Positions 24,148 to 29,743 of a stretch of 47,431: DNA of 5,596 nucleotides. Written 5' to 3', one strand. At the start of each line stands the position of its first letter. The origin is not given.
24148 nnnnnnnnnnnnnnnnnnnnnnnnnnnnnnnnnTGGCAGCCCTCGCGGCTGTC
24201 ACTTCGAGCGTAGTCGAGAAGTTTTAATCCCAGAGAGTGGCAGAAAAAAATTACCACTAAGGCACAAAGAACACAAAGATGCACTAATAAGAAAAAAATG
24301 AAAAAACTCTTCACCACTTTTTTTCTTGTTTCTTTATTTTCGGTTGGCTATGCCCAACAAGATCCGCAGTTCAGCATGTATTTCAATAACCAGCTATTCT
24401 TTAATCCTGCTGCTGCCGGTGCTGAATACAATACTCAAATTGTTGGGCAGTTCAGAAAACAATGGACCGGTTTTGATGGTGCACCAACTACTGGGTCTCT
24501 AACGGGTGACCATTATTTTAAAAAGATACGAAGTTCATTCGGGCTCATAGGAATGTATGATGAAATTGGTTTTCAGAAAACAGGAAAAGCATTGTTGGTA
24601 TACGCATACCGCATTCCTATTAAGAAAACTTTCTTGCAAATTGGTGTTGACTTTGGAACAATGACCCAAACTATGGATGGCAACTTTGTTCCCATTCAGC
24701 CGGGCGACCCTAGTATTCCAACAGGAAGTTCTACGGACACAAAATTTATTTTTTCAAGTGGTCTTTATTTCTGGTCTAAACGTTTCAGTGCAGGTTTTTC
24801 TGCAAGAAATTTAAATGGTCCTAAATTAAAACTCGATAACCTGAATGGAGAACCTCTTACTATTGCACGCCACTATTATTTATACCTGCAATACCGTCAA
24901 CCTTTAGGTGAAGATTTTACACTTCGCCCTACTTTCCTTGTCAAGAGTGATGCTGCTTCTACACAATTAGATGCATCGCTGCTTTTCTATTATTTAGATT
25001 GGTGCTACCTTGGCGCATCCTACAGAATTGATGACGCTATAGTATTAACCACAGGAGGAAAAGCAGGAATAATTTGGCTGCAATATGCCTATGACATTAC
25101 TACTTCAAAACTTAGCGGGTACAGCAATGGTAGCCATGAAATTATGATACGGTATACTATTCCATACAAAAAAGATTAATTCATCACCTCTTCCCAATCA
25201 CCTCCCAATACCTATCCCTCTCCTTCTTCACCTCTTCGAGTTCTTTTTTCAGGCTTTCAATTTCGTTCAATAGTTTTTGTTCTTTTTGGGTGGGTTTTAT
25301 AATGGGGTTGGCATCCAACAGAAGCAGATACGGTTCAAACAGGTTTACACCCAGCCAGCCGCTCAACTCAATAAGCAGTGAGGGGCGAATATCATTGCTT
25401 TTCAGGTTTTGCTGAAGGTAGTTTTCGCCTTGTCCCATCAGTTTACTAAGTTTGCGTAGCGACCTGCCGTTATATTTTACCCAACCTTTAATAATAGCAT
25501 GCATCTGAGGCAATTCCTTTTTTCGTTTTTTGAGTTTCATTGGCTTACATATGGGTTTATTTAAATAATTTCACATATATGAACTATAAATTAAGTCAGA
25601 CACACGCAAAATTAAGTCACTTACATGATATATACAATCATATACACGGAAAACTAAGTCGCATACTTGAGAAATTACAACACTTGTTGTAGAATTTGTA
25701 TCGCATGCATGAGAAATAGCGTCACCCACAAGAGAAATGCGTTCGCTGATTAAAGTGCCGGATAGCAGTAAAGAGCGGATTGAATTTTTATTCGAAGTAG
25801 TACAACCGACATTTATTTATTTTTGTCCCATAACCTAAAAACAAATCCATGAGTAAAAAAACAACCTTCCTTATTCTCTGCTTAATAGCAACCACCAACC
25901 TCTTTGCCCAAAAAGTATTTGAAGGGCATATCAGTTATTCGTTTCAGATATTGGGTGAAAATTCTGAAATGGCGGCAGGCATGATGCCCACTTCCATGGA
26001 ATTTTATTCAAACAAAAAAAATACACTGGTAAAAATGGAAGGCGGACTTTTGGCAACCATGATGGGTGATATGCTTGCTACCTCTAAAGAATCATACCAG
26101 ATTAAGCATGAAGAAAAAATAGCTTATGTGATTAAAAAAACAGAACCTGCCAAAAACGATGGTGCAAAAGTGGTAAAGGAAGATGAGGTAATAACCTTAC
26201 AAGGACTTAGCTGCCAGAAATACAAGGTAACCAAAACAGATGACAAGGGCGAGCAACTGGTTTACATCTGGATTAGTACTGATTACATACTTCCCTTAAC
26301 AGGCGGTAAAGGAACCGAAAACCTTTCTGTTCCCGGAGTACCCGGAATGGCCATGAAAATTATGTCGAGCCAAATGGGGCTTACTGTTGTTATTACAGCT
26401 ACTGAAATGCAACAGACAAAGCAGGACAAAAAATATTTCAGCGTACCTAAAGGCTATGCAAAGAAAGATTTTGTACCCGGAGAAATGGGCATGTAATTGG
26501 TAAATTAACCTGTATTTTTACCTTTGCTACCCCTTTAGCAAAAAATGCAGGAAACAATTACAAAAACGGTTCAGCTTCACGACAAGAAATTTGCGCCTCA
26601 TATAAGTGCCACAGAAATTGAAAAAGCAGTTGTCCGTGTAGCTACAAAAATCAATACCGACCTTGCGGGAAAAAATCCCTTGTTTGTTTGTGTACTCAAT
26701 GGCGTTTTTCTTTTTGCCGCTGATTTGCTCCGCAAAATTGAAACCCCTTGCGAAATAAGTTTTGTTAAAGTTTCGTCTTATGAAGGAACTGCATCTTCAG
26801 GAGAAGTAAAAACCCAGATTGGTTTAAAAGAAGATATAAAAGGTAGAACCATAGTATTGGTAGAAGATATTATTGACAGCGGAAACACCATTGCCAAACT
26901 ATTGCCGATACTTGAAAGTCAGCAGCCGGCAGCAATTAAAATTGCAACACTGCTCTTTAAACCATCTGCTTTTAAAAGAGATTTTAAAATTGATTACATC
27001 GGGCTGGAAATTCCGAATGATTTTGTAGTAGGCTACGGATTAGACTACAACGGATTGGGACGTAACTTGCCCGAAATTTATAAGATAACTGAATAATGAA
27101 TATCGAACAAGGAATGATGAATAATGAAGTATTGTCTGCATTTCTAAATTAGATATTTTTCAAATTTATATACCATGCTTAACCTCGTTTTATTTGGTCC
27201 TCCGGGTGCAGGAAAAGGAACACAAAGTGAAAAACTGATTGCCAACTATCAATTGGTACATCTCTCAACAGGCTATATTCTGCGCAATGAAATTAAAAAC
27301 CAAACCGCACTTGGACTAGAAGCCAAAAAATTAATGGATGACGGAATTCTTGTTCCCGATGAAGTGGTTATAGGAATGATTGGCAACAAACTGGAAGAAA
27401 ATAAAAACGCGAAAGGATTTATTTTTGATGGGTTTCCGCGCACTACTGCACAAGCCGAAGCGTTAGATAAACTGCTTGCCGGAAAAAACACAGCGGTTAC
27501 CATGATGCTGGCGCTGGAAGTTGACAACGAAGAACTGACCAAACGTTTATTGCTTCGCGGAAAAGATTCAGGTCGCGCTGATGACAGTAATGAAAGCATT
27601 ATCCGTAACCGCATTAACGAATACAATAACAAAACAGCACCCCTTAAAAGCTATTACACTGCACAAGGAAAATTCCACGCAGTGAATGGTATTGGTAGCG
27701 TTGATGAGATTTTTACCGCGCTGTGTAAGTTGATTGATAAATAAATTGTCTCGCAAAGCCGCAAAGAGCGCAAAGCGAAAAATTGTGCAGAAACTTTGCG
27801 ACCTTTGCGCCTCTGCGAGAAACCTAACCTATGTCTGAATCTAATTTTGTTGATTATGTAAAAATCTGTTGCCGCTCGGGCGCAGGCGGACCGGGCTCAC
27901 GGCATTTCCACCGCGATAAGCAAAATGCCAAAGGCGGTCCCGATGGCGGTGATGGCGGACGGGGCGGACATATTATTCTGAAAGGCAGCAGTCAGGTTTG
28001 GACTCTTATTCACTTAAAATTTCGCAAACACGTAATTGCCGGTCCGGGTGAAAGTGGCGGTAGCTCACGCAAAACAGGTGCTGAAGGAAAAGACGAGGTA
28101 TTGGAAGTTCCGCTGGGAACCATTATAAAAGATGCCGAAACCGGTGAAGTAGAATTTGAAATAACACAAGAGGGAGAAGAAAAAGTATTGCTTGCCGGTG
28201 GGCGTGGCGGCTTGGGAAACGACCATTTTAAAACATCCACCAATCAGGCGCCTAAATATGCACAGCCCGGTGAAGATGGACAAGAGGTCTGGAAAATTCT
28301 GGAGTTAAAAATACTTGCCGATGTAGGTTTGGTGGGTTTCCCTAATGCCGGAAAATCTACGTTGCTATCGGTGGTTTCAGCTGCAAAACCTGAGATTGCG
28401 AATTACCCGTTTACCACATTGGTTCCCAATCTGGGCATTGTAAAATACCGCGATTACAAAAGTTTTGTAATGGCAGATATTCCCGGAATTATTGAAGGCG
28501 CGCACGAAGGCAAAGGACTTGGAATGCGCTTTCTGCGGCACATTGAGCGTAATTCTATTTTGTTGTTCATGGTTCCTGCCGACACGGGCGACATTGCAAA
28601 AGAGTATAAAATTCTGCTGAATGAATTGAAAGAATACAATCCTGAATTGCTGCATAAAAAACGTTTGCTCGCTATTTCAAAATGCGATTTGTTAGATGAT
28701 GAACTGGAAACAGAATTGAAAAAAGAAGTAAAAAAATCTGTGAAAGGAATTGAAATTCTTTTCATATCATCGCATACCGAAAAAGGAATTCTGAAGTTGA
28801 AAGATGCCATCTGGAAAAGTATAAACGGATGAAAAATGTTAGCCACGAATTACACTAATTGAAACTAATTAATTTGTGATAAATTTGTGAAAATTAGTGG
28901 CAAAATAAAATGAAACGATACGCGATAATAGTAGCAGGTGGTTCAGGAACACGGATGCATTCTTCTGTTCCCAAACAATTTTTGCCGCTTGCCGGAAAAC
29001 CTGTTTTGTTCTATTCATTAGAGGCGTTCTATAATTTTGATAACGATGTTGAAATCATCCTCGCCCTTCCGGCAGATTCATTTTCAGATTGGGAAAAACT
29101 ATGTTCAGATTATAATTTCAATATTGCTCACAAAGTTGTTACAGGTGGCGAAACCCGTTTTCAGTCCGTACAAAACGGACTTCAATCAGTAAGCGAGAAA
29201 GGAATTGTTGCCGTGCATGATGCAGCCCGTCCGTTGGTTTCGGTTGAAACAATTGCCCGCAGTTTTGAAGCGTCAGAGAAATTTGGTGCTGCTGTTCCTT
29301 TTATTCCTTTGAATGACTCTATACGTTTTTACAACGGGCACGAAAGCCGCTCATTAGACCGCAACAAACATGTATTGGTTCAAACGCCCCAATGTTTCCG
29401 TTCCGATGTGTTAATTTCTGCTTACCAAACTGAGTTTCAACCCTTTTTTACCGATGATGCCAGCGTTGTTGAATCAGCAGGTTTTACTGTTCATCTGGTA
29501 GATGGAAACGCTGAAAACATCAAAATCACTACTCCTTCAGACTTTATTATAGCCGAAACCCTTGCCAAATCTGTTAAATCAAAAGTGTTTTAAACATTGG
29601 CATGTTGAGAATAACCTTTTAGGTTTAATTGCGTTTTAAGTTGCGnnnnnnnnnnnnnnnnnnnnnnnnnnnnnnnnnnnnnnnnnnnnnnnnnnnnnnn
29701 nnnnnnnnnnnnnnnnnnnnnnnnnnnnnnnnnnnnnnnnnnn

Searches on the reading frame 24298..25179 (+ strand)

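Call 8: search_protein_families(library=pfam, proteins=[window:24298-25179:+], max_evalue=0.001)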
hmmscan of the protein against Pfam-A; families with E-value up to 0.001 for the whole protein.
window:24298-25179:+ (293 aa): 1 family
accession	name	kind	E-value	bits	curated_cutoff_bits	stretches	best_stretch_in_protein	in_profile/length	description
PF11751.14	PorP_SprF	-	5.4e-64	216.8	22.3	1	19-286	3-273/273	Type IX secretion system membrane protein PorP/SprF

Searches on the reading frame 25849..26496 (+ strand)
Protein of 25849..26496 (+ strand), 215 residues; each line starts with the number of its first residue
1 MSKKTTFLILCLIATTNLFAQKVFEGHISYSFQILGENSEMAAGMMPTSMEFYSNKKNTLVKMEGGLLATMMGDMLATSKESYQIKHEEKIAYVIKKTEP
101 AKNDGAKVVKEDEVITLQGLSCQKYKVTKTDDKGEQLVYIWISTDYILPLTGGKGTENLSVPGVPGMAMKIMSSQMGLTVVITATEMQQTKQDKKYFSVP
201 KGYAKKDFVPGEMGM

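Call 8: search_protein_families(library=pfam, proteins=[window:25849-26496:+], max_evalue=0.001)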
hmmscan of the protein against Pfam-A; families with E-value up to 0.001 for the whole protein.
window:25849-26496:+ (215 aa): 1 family
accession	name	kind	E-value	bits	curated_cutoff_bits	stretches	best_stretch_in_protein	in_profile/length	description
PF14371.13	DUF4412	-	3.3e-06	27.5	21.6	1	49-203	17-191/191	Domain of unknown function (DUF4412)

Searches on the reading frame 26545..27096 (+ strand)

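Call 8: search_protein_families(library=pfam, proteins=[window:26545-27096:+], max_evalue=0.001)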
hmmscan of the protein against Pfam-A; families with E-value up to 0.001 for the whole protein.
window:26545-27096:+ (183 aa): 1 family
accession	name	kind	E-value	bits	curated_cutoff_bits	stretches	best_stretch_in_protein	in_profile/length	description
PF00156.33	Pribosyltran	-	1.2e-29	103.1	26.3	1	24-168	10-157/158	Phosphoribosyl transferase domain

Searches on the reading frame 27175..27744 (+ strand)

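Call 8: search_protein_families(library=pfam, proteins=[window:27175-27744:+], max_evalue=0.001)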
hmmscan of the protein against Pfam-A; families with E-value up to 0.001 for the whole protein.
window:27175-27744:+ (189 aa): 4 families
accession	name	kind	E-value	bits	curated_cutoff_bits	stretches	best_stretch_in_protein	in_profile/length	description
PF00406.28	ADK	-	1.4e-50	171.8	26.8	1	6-165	1-150/151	Adenylate kinase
PF13207.12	AAA_17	-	6.4e-33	114.4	27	1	7-142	1-135/136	AAA domain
PF13238.12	AAA_18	-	1.7e-07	32.2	29.4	1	5-140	2-123/128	AAA domain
PF13671.12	AAA_33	-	0.00015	22.5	27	1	5-141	3-131/143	AAA domain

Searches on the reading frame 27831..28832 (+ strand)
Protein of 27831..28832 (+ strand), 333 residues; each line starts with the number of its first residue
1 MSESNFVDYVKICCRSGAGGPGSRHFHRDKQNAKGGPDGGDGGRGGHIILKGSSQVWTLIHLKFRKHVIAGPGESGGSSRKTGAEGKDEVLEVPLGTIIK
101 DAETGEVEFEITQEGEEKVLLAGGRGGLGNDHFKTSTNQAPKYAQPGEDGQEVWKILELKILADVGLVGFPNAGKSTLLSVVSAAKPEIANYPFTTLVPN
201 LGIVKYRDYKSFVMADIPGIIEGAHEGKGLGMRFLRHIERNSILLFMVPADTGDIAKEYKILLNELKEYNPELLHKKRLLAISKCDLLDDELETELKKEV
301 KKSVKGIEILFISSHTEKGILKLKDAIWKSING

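Call 8: search_protein_families(library=pfam, proteins=[window:27831-28832:+], max_evalue=0.001)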
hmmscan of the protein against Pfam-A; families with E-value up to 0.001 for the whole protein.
window:27831-28832:+ (333 aa): 4 families
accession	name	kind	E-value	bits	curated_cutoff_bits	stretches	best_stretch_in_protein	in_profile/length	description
PF01018.28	GTP1_OBG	-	1.7e-54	184.1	27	1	7-161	1-155/155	GTP1/OBG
PF01926.29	MMR_HSR1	-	6.3e-24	84.7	21.9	1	164-283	1-112/113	50S ribosome-binding GTPase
PF02421.24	FeoB_N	-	2.5e-10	40.5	27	1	165-327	3-156/156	Ferrous iron transport protein B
PF16897.10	MMR_HSR1_Xtn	-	0.00058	20.2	35.2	0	276-331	56-104/106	C-terminal region of MMR_HSR1 domain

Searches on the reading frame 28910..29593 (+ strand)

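Call 8: search_protein_families(library=pfam, proteins=[window:28910-29593:+], max_evalue=0.001)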
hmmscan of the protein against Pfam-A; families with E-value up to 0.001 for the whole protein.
window:28910-29593:+ (227 aa): 3 families
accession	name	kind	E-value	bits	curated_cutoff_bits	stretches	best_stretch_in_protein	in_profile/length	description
PF01128.25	IspD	-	5.1e-55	187.1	27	1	5-218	3-218/221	2-C-methyl-D-erythritol 4-phosphate cytidylyltransferase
PF12804.13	NTP_transf_3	-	3.6e-10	40.7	27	1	5-129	1-118/160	MobA-like NTP transferase domain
PF00483.29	NTP_transferase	-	0.00019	21.5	21.2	1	5-78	2-79/245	Nucleotidyl transferase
